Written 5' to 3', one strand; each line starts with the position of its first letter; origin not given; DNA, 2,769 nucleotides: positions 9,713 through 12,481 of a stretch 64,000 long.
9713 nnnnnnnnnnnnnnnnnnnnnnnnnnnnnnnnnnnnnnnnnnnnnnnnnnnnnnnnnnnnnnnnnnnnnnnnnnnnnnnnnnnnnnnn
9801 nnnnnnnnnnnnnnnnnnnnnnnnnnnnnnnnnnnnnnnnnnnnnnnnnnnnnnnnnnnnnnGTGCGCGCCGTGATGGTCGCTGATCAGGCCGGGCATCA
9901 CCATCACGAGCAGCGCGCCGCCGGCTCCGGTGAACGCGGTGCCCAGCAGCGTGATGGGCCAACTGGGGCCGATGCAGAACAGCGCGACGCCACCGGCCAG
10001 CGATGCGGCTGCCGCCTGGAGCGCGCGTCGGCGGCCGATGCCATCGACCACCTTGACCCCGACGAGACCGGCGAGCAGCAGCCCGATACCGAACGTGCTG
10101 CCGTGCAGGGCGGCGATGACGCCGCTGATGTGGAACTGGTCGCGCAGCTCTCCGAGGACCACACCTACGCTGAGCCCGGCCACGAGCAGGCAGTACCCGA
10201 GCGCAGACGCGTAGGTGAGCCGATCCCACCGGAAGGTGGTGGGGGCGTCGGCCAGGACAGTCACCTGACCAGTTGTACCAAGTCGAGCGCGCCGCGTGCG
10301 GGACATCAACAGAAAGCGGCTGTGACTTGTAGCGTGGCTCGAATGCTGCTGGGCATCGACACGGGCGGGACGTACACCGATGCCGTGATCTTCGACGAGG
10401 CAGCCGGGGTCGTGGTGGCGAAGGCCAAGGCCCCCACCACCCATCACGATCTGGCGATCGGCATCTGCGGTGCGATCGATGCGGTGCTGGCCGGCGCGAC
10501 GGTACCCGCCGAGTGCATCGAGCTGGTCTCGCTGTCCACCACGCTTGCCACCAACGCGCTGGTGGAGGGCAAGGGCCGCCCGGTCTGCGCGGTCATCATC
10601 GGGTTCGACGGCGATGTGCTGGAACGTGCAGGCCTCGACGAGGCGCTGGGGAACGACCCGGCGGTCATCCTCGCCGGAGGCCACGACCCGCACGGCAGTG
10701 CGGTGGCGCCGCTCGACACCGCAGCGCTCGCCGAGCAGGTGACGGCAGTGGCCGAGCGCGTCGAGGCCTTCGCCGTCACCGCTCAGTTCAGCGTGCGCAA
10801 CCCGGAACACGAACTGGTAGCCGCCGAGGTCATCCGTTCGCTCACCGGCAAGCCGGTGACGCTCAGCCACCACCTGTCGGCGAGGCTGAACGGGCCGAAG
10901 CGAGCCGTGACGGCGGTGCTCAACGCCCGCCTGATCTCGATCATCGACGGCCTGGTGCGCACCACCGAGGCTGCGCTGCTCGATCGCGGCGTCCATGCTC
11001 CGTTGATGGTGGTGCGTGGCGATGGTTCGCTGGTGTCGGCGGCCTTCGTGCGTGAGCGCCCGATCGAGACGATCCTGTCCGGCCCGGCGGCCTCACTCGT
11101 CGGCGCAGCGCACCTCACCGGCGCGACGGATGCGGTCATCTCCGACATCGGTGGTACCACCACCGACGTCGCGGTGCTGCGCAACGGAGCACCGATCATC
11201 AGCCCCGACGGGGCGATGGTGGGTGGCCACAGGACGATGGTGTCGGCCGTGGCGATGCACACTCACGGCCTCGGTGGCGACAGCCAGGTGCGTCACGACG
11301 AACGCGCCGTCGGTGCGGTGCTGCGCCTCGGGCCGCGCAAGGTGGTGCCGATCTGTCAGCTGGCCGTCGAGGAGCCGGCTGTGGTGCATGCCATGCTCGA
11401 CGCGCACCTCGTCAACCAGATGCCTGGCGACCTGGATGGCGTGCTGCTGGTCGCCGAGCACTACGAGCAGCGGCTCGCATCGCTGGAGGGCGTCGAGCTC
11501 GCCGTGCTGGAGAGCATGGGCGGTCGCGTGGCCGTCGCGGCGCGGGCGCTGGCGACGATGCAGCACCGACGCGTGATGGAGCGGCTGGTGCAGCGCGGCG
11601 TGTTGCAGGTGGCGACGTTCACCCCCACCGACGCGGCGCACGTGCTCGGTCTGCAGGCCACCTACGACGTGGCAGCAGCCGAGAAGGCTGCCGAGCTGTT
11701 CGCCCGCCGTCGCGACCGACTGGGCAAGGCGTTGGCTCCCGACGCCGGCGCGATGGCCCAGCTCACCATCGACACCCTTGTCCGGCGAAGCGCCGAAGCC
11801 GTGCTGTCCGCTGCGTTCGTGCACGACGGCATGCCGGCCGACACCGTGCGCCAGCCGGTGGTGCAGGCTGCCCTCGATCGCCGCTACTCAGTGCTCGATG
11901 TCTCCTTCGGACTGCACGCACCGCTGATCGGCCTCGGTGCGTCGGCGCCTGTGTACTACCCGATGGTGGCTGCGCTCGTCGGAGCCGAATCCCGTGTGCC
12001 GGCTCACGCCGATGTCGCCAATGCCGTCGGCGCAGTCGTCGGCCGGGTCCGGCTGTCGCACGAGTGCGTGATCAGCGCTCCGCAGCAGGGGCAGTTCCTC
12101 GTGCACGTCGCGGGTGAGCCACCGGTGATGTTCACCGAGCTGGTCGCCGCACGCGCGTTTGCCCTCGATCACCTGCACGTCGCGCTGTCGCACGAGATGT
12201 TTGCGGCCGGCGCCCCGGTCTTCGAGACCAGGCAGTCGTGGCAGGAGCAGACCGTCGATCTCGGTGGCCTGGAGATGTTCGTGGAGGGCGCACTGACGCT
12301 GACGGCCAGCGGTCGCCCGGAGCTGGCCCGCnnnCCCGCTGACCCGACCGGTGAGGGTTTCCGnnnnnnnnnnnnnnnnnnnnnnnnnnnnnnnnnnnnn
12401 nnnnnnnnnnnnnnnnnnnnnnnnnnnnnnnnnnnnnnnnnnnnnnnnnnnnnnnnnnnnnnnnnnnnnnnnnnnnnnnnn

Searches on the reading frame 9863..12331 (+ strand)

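Call 65: search_protein_families(library=pfam, proteins=[window:9863-12331:+], max_evalue=0.00001)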
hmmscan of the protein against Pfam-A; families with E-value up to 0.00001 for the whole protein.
window:9863-12331:+ (823 aa): 3 families
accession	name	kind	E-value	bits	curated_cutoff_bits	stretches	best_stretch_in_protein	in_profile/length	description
PF05378.19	Hydant_A_N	-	1e-33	117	25.2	1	163-326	2-174/176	Hydantoinase/oxoprolinase N-terminal region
PF01968.24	Hydantoinase_A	-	2.2e-28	99.8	22.9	1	347-491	1-144/291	Hydantoinase/oxoprolinase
PF13941.12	MutL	-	5.4e-07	29.2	27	0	163-211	2-51/450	MutL protein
